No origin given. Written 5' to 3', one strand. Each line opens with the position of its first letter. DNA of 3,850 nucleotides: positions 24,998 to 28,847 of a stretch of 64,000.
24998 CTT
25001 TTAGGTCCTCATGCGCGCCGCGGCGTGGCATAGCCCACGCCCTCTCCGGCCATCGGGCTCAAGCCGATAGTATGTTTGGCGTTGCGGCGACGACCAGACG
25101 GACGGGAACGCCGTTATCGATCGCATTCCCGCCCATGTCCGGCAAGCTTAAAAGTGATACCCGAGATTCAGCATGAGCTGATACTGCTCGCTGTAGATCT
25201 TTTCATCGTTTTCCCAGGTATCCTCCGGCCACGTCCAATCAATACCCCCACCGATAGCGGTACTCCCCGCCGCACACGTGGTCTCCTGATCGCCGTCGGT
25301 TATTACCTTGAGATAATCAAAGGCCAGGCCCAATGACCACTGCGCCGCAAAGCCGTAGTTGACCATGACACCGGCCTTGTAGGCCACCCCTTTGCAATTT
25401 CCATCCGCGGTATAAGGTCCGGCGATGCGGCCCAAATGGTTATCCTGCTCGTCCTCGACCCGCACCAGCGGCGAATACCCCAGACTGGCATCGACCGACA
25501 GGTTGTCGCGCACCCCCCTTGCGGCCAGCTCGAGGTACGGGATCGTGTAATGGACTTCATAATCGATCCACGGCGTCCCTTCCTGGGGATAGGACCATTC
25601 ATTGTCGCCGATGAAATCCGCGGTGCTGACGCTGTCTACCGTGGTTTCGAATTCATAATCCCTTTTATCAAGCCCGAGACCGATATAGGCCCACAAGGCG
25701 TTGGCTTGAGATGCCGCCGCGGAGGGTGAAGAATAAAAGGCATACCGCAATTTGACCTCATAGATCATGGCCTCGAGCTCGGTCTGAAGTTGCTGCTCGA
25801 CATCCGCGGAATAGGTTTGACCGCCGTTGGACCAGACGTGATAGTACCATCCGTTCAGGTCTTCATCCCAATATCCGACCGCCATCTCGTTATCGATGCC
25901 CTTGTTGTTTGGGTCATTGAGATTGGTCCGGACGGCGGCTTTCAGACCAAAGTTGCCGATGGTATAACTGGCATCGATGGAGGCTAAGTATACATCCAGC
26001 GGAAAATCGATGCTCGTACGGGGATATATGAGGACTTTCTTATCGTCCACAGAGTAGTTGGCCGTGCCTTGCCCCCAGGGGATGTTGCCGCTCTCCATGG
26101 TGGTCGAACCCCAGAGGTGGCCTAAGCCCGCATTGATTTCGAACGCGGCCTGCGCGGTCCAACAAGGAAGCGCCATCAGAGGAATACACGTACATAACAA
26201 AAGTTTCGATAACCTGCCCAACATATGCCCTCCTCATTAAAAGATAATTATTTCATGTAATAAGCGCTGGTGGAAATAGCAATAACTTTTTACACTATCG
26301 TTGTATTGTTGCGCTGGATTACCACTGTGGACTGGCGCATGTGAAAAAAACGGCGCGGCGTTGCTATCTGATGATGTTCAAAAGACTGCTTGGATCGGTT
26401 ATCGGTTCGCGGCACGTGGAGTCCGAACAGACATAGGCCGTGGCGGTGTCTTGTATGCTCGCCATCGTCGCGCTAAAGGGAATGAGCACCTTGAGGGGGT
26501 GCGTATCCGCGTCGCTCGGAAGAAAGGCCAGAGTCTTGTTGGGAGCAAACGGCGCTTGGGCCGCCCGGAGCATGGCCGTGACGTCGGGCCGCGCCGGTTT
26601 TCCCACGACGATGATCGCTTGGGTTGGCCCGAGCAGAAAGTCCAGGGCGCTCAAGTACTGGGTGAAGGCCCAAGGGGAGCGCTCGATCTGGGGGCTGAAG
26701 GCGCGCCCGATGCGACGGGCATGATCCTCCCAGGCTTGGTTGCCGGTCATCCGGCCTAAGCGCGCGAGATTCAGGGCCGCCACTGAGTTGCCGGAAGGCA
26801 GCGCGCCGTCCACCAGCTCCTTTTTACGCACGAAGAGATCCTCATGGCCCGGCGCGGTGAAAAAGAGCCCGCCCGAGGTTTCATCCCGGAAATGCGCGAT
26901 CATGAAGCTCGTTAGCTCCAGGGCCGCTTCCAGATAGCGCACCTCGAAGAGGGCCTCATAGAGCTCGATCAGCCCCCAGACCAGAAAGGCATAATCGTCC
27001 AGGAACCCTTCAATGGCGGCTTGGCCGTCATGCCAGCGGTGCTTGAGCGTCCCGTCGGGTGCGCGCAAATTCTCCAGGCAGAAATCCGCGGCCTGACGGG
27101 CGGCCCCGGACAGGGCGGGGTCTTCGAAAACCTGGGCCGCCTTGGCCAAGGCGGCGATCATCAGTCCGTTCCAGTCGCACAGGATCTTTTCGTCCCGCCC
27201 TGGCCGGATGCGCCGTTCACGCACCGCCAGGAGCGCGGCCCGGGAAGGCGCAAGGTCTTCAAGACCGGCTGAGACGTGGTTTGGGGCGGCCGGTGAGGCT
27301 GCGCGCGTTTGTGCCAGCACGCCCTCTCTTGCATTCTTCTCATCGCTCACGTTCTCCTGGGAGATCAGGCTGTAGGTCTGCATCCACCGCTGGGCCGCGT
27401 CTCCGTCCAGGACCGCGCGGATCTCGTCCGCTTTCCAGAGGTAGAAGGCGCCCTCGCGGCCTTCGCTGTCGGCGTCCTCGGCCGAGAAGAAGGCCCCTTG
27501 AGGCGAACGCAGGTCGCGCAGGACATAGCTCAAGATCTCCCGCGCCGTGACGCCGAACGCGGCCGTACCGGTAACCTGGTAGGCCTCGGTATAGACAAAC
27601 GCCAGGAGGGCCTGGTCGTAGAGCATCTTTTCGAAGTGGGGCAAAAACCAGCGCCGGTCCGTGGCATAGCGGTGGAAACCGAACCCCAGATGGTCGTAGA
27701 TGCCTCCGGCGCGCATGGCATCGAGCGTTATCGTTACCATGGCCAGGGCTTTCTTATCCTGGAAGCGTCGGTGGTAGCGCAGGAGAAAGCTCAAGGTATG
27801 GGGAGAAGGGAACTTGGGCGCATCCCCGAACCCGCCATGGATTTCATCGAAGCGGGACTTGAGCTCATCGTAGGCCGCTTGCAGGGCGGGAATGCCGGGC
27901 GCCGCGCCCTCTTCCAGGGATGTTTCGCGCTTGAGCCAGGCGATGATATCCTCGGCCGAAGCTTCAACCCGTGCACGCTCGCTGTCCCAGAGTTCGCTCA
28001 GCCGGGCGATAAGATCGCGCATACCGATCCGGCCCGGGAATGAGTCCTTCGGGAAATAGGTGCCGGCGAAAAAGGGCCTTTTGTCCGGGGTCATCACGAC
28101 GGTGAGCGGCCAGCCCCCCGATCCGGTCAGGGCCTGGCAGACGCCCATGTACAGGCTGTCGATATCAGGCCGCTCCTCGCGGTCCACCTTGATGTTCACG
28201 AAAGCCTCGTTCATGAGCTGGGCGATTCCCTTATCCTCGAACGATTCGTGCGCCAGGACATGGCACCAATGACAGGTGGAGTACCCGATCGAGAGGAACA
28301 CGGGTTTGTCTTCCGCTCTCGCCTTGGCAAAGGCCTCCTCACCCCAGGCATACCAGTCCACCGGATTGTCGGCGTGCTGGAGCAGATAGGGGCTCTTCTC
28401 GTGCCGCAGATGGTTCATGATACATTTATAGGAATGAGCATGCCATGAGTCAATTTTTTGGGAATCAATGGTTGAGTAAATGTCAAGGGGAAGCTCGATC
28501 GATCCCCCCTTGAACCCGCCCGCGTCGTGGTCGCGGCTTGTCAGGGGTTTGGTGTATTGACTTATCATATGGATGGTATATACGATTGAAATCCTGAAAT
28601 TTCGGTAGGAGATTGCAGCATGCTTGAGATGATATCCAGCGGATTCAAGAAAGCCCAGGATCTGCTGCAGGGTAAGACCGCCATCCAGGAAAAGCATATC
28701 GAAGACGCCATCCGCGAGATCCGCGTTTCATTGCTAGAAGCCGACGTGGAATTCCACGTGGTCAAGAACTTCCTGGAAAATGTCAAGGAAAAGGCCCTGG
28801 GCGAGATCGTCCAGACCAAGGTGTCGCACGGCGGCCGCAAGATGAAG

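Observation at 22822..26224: Three clustered omptin-family (peptidase A26) outer-membrane protease paralogs in a high-GC anaerobe-type genome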

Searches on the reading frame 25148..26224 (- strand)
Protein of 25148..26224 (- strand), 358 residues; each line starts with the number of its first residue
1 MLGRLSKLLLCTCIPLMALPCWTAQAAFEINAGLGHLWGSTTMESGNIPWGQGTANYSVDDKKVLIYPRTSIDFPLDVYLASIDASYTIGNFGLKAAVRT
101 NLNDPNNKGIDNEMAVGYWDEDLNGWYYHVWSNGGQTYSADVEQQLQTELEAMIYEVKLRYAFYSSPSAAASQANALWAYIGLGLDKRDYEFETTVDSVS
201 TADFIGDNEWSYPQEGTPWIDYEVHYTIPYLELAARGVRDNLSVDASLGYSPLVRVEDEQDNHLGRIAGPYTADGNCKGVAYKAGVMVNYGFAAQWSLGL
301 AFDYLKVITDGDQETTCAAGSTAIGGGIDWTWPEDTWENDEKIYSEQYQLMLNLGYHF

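Call 3: search_protein_families(library=pfam, proteins=[window:25148-26224:-], max_evalue=1)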
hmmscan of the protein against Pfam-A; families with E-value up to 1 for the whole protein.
window:25148-26224:- (358 aa): 1 family
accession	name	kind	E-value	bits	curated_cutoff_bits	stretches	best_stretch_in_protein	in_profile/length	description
PF01278.26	Omptin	-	7.9e-06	25.6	22.6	1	208-307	146-242/283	Omptin family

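Call 4: search_protein_families(library=ncbifam, proteins=[window:25148-26224:-], max_evalue=1)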
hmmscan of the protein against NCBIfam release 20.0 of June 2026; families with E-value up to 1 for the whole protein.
window:25148-26224:- (358 aa): 2 families
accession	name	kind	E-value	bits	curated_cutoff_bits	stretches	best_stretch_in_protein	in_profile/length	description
NF008227.0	PRK10993.2-4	equivalog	0.00077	18.7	706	1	178-305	160-282/326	omptin family outer membrane protease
NF008224.0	PRK10993.1-4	subfamily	0.0017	17.6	415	1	211-263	182-232/315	omptin family outer membrane protease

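Call 7: search_solved_structures(query=window:25148-26224:-, max_evalue=10, show_alignments=2)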
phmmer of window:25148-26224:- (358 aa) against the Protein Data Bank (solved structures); distinct sequences matched with E-value up to 10: 6.
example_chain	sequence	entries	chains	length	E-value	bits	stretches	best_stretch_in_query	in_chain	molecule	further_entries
3tdu_A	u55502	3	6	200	0.37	13.1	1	103-128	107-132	DCN1-like protein 1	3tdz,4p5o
5ufi_A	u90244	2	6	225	0.44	12.8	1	103-128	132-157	DCN1-like protein 1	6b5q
8or2_F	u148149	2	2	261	0.54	12.5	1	103-128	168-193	DCN1-like protein 1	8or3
6xol_A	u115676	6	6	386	0.86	11.8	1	103-128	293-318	Lysozyme, DCN1-like protein 1 chimera | Lysozyme DCN1-like protein 1 chimera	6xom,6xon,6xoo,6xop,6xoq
5v86_A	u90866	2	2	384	0.86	11.8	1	103-128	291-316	Lysozyme,DCN1-like protein 1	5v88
5v83_A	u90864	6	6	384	0.88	11.8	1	103-128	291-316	Lysozyme,DCN1-like protein 1 chimera | Endolysin, DCN1-like protein 1 chimera | Lysozyme,DCN1-like protein 1 fusion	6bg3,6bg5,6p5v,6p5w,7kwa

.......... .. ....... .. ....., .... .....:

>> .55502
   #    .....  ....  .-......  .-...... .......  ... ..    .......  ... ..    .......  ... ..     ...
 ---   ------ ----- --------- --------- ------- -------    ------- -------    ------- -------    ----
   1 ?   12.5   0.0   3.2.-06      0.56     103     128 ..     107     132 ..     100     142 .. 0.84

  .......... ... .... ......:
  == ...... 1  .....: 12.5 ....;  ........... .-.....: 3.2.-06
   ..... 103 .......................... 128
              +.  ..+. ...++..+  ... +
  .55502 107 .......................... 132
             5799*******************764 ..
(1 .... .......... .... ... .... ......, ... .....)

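Call 14: find_homologous_proteins(query=window:25148-26224:-, max_evalue=0.001)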
Query window:25148-26224:- (358 aa): 10 proteins with E <= 0.001 among 2315 candidates.
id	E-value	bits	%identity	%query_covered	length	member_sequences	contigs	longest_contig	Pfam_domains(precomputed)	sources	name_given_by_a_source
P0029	5.2e-247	837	100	100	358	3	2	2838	PF01278.27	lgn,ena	-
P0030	5.9e-199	679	82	100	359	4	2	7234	PF01278.27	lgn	-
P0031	8.0e-196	669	80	100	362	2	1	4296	-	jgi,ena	-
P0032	6.1e-189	646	80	97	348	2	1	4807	PF01278.27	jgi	jgi:hypothetical protein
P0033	6.8e-189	646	78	100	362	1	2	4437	PF01278.27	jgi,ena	-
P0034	1.7e-184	631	76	100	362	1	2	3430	PF01278.27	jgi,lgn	jgi:hypothetical protein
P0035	1.8e-104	368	47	100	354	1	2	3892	PF13505.13,PF01278.27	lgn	-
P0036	9.4e-98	346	46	97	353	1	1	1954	PF01278.27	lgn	-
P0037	9.2e-95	336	45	100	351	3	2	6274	PF01278.27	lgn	-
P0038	8.6e-79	283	44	98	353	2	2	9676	-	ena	-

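Call 31: predict_structure(alignment_id=A2)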
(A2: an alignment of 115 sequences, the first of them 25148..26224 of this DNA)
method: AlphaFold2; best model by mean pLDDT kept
length: 358 residues; sequences in the alignment: 115
mean_pLDDT: 83.1   pTM: 0.84
mean pLDDT of the five models: 83.1, 82.2, 81.8, 81.5, 80.4
residues with pLDDT >= 90: 202; 70-90: 54; 50-70: 86; < 50: 16
segments of 3 or more residues with pLDDT < 50: 51-54, 133-137
pLDDT, mean of each block of 10 residues (from residue 1): 56 57 73 98 80 50 69 97 95 97 94 75 66 53 91 98 81 80 98 92 68 76 98 96 97 98 73 95 98 96 98 82 51 72 98 96
secondary structure, 60 per line:
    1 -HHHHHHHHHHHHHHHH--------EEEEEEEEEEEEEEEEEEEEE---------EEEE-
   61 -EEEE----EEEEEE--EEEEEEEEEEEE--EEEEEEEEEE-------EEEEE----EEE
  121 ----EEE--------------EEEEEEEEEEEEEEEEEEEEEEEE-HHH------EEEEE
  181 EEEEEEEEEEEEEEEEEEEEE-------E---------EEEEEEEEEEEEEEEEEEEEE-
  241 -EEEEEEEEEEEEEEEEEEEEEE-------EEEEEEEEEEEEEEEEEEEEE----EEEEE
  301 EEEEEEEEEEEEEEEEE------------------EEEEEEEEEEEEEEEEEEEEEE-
elements in order: H2-17 E26-46 E56-59 E62-65 E70-75 E78-89 E92-101 E109-113 E118-120 E125-127 E142-165 E176-201 E219-239 E242-263 E271-291 E296-317 E336-357

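Call 35: fold_search(model_id=the predicted structure, library=pdb)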
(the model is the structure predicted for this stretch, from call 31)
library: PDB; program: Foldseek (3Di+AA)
matches with E <= 10: 807; with E <= 0.001: 124
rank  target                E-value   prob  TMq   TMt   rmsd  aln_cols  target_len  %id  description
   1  1i78_A                2.8e-17  1.00  0.65  0.77   5.2       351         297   16  CRYSTAL STRUCTURE OF OUTER MEMBRANE PROTEASE OMPT FROM ESCHERICHIA COLI (released 2001-10-03)
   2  1i78_B                5.4e-16  1.00  0.64  0.77   5.0       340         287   15  CRYSTAL STRUCTURE OF OUTER MEMBRANE PROTEASE OMPT FROM ESCHERICHIA COLI (released 2001-10-03)
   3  9a34_MODEL_1_A        1.1e-15  1.00  0.63  0.71   5.1       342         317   15  Model of E. coli OmpT by in-cell photo-crosslinking MS and deep learning (released 2023-02-24)
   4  2x4m_A                1.2e-15  1.00  0.62  0.75   5.0       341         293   17  Yersinia Pestis Plasminogen Activator Pla (released 2010-07-28)
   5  2x4m_C                3.0e-15  1.00  0.60  0.72   6.6       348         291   15  Yersinia Pestis Plasminogen Activator Pla (released 2010-07-28)
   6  2x55                  3.2e-15  1.00  0.56  0.71   7.3       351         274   15  Yersinia Pestis Plasminogen Activator Pla (Native) (released 2010-07-28)
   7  2x56                  3.6e-15  1.00  0.56  0.71   7.6       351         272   15  Yersinia Pestis Plasminogen Activator Pla (Native) (released 2010-07-28)
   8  4dcb_A                6.7e-15  1.00  0.63  0.81   4.6       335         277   16  Y. pestis Plasminogen Activator Pla in Complex with Human Plasminogen Activation Loop Peptide ALP11 (released 2012-06-06)
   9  2x4m_B                1.5e-14  1.00  0.59  0.73   6.5       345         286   15  Yersinia Pestis Plasminogen Activator Pla (released 2010-07-28)
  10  7xw0_A                1.9e-12  1.00  0.55  0.73   7.1       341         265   15  Crystal structure of pOmpT (released 2023-05-31)
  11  7xw0_B                2.4e-12  1.00  0.58  0.76   6.1       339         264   15  Crystal structure of pOmpT (released 2023-05-31)
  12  2r88_A                2.9e-09  1.00  0.28  0.27  17.8       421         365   10  Crystal structure of the long-chain fatty acid transporter FadL mutant delta S3 kink (released 2008-09-23)
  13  2r89_A                9.7e-09  1.00  0.28  0.27  16.6       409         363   11  Crystal structure of the long-chain fatty acid transporter FadL mutant delta N3 (released 2008-09-23)
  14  2r8a_A                2.0e-08  1.00  0.27  0.27  17.4       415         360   10  Crystal structure of the long-chain fatty acid transporter FadL mutant delta N8 (released 2008-09-23)
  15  1k24                  5.0e-08  1.00  0.39  0.52   9.1       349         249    8  Crystal Structure of the OpcA Outer Membrane Adhesin/Invasin from Neisseria meningitidis (released 2002-03-27)
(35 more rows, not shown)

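Call 48: find_encoding_contigs(protein=P0037, flank=7000, max_places=3)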
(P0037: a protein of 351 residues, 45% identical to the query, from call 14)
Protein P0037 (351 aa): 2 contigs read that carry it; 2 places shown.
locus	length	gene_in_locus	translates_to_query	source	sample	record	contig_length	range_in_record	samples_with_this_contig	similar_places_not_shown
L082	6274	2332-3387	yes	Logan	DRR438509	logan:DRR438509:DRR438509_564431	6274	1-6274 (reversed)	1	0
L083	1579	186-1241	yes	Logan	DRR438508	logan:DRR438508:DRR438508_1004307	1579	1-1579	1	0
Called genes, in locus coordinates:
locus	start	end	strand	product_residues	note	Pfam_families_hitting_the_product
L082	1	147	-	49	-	?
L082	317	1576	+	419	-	PF07690:MFS_1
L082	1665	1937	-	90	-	-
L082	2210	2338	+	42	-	-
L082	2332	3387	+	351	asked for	PF01278:Omptin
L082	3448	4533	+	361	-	PF13505:OMP_b-brl (faint), PF01278:Omptin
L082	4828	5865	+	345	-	PF13505:OMP_b-brl (faint), PF01278:Omptin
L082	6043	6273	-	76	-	?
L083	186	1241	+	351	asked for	PF01278:Omptin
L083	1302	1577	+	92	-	?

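Call 49: find_encoding_contigs(protein=P0038, flank=10000, max_places=3)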
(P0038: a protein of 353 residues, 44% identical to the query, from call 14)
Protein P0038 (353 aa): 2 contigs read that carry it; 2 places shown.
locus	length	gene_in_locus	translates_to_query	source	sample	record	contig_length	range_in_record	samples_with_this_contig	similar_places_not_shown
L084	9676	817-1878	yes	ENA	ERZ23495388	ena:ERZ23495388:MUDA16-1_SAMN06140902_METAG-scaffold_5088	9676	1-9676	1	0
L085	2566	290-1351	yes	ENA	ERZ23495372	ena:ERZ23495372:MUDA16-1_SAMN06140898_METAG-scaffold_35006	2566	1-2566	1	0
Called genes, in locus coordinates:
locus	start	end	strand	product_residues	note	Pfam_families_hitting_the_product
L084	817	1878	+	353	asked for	-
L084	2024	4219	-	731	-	PF00141:peroxidase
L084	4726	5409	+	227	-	PF00702:Hydrolase, PF13419:HAD_2, PF13242:Hydrolase_like (weak)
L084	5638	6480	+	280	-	PF13489:Methyltransf_23 (weak), PF00398:RrnaAD (weak), PF01135:PCMT (weak), PF05175:MTS (faint), PF13847:Methyltransf_31, PF08241:Methyltransf_11 (weak), PF08242:Methyltransf_12 (weak), PF13649:Methyltransf_25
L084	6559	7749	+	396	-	PF07690:MFS_1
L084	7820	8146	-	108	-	PF00226:DnaJ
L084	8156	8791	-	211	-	PF13489:Methyltransf_23, PF08241:Methyltransf_11, PF08242:Methyltransf_12 (weak), PF13649:Methyltransf_25, PF01209:Ubie_methyltran (weak)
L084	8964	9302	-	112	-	PF17253:DUF5320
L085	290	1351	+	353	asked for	-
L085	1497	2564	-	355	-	?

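Call 77: search_protein_representatives(alignment_id=A2)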
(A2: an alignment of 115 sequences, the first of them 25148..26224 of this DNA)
Query: 115 sequences, 324 profile positions. Proteins with E-value up to 0.001 (for the whole library): 2046; up to 1e-10: 1300; up to 1e-30: 534. The best 150 are listed.
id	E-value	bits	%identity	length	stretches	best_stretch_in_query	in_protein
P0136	6.7e-144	495.1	-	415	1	21-324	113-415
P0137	1.3e-134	464.6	-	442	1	20-324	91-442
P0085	6.5e-128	442.6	-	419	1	26-324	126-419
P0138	6.7e-125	432.7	-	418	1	20-324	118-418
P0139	2.5e-115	401.2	-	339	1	1-324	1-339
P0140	6.0e-113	393.4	-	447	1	15-324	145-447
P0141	7.5e-113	393.1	-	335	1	1-324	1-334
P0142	1.0e-112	392.6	-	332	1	1-324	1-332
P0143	2.7e-111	388.0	-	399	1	20-324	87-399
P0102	4.3e-110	384.0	-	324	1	4-324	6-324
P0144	5.6e-110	383.7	-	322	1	1-324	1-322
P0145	9.7e-110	382.9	-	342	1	9-324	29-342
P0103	2.0e-109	381.8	-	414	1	21-322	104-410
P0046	1.9e-105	368.8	-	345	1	7-324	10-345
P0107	9.7e-105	366.4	-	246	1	78-324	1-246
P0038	2.3e-65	237.0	-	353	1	8-324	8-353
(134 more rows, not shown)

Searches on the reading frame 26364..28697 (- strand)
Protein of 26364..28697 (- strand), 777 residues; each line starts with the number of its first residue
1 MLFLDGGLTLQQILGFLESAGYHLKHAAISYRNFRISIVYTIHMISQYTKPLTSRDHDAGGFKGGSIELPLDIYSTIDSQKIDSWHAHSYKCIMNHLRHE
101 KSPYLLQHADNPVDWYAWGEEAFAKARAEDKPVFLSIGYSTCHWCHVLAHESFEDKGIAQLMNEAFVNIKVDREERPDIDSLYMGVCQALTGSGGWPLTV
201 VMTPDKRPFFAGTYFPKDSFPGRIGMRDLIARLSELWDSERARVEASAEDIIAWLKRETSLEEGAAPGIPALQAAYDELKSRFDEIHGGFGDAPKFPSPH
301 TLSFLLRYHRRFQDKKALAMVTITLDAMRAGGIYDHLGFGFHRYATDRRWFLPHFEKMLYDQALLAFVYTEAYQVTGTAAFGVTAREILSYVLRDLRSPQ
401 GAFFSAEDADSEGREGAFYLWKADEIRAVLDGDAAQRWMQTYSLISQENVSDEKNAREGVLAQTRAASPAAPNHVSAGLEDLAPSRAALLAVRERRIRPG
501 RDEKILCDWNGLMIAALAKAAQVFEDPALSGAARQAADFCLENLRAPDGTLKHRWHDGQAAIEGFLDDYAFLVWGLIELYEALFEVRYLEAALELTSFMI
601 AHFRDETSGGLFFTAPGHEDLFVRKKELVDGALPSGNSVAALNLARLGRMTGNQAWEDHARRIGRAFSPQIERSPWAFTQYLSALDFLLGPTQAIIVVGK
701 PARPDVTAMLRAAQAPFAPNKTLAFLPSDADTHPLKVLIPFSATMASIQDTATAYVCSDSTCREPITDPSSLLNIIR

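Call 3: search_protein_families(library=pfam, proteins=[window:26364-28697:-], max_evalue=1)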
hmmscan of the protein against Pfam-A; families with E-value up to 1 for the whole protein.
window:26364-28697:- (777 aa): 6 families
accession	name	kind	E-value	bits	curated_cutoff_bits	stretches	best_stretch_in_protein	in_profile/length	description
PF03190.21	Thioredox_DsbH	-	5.2e-75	251.3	27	1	95-255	2-162/163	Protein of unknown function, DUF255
PF13899.12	Thioredoxin_7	-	6.8e-10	39.4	27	1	114-178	1-65/83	Thioredoxin-like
PF05147.19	LANC_like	-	0.014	14.4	23.2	0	365-422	14-67/350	Lanthionine synthetase C-like protein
PF00759.25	Glyco_hydro_9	-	0.027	14.2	27.7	1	511-594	154-240/444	Glycosyl hydrolase family 9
PF13098.12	Thioredoxin_2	-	0.068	14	27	1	127-174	2-53/104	Thioredoxin-like domain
PF03663.20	Glyco_hydro_76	-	0.082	12.8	25.9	1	564-663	84-182/366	Glycosyl hydrolase family 76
